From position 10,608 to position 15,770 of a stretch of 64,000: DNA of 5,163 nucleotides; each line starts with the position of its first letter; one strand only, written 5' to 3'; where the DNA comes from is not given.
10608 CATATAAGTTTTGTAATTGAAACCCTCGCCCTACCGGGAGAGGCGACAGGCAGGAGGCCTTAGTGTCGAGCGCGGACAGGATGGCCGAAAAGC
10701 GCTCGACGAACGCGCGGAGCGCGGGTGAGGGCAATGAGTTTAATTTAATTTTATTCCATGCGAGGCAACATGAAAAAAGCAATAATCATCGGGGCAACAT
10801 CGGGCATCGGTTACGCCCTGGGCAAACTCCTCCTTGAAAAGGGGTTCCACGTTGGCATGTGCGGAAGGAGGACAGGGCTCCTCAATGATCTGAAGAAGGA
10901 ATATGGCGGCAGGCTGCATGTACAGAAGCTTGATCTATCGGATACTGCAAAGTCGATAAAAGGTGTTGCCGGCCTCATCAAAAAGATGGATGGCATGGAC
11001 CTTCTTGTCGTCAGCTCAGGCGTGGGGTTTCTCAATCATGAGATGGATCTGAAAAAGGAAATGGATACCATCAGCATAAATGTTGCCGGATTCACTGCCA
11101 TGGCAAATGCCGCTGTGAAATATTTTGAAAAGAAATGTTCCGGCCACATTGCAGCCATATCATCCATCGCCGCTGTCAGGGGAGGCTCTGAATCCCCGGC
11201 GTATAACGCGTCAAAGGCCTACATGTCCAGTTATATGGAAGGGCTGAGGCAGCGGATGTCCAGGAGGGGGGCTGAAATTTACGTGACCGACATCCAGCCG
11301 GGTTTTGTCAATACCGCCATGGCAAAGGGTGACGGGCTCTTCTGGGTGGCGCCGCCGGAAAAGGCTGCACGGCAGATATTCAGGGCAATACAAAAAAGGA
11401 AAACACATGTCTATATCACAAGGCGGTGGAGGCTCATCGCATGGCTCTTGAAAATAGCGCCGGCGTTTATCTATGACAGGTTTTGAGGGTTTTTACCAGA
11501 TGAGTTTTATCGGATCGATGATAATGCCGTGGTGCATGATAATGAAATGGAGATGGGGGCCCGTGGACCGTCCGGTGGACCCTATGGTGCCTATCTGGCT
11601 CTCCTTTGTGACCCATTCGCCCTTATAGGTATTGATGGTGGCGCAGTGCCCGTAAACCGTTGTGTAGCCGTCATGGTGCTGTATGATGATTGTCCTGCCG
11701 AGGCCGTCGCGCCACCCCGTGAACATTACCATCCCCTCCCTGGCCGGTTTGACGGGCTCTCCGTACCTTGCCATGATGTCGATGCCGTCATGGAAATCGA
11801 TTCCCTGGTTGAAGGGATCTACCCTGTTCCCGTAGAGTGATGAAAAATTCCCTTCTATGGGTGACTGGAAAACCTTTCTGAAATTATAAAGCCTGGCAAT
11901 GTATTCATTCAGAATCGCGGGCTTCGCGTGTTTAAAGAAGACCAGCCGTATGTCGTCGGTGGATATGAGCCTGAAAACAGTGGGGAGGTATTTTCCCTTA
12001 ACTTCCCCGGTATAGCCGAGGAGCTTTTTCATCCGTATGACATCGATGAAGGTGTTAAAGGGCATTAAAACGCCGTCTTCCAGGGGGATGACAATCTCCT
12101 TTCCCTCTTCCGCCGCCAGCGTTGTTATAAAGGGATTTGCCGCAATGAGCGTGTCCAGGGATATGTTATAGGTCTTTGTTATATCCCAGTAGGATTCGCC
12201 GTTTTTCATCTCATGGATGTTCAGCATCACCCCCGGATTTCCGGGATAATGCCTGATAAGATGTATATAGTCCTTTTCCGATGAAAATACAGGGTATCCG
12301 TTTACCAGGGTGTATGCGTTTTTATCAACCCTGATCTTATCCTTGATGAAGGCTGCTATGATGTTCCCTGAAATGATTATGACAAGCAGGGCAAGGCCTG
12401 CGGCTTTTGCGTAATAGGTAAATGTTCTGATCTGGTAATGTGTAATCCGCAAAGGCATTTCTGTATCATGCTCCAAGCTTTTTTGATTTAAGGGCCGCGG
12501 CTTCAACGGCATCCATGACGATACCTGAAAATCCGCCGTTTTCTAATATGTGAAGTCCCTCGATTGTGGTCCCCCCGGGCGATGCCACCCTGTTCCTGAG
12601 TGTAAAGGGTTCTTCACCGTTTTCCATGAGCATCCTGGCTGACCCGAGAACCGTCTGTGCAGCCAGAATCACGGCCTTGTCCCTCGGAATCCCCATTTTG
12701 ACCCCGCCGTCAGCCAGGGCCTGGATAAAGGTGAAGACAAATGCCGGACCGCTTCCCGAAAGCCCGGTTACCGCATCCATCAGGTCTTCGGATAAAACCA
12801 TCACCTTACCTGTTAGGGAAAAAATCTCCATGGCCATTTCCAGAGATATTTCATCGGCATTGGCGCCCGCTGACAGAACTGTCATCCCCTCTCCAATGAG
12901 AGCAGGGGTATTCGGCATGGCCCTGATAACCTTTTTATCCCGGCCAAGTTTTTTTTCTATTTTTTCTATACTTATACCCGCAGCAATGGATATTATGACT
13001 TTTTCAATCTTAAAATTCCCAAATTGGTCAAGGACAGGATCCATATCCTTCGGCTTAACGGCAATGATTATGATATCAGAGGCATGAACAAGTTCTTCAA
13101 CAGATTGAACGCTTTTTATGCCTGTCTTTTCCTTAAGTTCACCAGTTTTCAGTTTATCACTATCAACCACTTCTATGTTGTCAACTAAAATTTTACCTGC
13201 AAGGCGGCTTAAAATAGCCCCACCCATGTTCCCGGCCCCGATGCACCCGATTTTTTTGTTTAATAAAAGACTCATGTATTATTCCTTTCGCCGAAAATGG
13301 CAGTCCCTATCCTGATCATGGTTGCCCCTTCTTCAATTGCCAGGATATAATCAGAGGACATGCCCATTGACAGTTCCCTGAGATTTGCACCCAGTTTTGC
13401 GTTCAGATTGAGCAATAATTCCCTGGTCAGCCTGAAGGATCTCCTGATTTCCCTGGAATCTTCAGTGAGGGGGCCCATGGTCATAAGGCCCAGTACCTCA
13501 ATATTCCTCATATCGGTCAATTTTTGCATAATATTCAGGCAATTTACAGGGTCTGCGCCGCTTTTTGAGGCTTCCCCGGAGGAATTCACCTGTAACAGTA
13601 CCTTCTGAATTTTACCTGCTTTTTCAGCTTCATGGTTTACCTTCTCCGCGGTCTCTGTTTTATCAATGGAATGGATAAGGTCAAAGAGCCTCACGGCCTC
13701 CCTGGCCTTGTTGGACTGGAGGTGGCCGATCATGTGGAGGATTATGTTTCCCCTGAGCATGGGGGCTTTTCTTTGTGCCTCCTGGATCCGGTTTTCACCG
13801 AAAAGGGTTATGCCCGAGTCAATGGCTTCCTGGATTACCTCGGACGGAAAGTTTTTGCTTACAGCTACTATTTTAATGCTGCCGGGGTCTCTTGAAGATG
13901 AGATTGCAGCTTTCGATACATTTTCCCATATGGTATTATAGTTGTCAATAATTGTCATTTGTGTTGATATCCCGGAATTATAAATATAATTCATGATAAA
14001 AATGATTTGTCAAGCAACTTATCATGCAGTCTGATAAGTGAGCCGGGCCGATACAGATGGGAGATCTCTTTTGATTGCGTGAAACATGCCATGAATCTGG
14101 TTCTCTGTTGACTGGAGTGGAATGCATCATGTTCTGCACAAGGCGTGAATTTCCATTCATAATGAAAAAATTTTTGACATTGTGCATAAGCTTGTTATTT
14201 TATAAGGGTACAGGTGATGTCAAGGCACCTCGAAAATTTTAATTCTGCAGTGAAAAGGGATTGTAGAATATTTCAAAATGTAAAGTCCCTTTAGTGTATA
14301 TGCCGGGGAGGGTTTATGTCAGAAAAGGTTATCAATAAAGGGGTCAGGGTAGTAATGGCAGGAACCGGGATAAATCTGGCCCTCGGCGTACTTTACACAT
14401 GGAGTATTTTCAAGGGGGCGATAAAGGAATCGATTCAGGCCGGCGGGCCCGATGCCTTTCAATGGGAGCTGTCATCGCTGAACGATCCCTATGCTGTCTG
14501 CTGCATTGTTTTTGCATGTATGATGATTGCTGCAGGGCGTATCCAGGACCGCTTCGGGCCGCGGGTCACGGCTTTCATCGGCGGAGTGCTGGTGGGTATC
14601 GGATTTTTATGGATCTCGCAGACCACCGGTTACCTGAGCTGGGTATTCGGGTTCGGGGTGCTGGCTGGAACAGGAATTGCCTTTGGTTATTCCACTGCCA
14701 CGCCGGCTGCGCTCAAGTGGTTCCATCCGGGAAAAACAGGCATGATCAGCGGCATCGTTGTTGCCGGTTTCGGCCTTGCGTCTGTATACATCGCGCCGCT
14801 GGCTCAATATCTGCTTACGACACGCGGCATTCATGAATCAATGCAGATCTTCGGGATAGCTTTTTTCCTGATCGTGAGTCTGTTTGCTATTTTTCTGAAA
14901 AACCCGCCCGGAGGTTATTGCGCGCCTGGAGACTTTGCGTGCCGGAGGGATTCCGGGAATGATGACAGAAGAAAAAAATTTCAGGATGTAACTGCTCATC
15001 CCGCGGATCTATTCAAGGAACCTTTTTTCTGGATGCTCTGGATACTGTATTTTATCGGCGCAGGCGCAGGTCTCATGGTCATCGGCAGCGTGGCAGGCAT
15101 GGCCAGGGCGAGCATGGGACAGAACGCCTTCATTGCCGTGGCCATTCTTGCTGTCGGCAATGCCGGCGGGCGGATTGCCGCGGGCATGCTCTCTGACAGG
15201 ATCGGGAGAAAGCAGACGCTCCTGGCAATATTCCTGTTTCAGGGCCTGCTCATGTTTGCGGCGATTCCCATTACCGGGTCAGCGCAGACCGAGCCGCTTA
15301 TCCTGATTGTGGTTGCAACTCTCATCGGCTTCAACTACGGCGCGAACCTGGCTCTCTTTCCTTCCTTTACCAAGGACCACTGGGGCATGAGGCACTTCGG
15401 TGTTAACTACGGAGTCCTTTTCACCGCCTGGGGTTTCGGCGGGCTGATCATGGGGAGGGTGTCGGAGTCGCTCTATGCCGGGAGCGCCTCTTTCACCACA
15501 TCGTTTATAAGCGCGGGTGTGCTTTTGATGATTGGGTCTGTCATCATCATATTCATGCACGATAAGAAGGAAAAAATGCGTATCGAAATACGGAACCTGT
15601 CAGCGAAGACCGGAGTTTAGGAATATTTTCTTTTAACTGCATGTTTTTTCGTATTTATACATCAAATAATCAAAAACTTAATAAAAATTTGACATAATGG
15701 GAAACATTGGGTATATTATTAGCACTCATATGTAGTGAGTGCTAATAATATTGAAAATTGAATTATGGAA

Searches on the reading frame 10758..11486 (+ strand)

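Call 50: search_protein_families(library=pfam, proteins=[window:10758-11486:+], max_evalue=0.00001)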
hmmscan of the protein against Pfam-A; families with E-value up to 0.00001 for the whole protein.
window:10758-11486:+ (242 aa): 2 families
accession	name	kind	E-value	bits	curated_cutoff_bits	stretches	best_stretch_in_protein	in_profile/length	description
PF00106.31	adh_short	-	9.4e-35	120.3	26.6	1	6-190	1-188/195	short chain dehydrogenase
PF13561.12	adh_short_C2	-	2.8e-21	76.6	27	1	12-191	1-183/236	Enoyl-(Acyl carrier protein) reductase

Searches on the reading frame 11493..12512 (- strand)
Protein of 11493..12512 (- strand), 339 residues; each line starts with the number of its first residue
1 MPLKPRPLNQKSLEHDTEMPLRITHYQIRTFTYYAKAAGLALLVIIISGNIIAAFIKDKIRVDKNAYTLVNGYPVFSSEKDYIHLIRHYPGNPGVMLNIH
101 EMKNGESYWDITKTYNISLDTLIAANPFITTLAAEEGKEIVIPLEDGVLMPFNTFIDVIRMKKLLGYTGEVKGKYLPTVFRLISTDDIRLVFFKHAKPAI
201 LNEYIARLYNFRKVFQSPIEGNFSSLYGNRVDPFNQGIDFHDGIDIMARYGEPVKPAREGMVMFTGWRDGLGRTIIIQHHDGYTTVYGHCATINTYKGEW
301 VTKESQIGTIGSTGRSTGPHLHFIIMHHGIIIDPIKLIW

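Call 50: search_protein_families(library=pfam, proteins=[window:11493-12512:-], max_evalue=0.00001)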
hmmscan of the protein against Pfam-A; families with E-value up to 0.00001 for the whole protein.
window:11493-12512:- (339 aa): 1 family
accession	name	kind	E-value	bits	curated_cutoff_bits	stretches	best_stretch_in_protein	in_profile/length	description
PF01551.29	Peptidase_M23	-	1.7e-29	102.3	28.7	1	240-334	2-96/96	Peptidase family M23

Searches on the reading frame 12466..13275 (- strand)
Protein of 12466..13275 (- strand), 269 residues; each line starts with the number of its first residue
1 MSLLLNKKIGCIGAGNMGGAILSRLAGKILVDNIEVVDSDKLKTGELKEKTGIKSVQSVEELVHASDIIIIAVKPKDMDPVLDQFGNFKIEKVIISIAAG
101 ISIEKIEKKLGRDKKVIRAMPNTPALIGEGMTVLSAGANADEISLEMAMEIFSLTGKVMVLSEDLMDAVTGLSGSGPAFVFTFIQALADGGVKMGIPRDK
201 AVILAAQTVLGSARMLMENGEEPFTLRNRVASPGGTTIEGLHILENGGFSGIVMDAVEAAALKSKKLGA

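Call 50: search_protein_families(library=pfam, proteins=[window:12466-13275:-], max_evalue=0.00001)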
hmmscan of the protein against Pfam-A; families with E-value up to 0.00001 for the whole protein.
window:12466-13275:- (269 aa): 3 families
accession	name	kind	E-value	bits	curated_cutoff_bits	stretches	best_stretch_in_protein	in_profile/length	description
PF14748.11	P5CR_dimer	-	3.7e-41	140.1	25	1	163-267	1-105/105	Pyrroline-5-carboxylate reductase dimerisation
PF03807.23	F420_oxidored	-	7.2e-16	59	21.6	1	8-100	1-94/94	NADP oxidoreductase coenzyme F420-dependent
PF03446.21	NAD_binding_2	-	1.9e-07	31.7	21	1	8-96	1-91/161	NAD binding domain of 6-phosphogluconate dehydrogenase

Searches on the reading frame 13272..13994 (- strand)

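Call 50: search_protein_families(library=pfam, proteins=[window:13272-13994:-], max_evalue=0.00001)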
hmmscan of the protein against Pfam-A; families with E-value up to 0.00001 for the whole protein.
window:13272-13994:- (240 aa): 1 family
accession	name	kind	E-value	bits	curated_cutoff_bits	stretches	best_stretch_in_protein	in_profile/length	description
PF01168.26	Ala_racemase_N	-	2.1e-23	83.6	24.1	1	41-237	22-219/220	Alanine racemase, N-terminal domain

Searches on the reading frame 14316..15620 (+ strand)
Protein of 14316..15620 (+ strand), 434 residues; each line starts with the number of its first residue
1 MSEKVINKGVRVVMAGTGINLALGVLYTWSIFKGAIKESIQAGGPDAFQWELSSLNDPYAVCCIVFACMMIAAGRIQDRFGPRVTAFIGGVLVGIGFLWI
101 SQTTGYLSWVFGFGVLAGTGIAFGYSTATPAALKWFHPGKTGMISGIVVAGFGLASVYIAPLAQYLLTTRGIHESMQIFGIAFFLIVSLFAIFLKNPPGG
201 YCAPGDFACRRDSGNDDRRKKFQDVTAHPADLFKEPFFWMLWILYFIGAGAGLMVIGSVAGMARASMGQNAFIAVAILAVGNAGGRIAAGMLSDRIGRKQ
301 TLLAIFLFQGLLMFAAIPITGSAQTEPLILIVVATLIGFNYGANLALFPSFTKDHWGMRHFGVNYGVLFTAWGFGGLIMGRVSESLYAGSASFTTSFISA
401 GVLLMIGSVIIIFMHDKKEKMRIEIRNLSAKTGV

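Call 51: search_protein_families(library=pfam, proteins=[window:14316-15620:+], max_evalue=0.00001)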
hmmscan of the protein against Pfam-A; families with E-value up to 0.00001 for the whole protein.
window:14316-15620:+ (434 aa): 1 family
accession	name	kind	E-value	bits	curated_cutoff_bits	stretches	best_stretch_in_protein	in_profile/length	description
PF07690.21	MFS_1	-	3.5e-32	112.1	33.4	1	46-378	25-345/347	Major Facilitator Superfamily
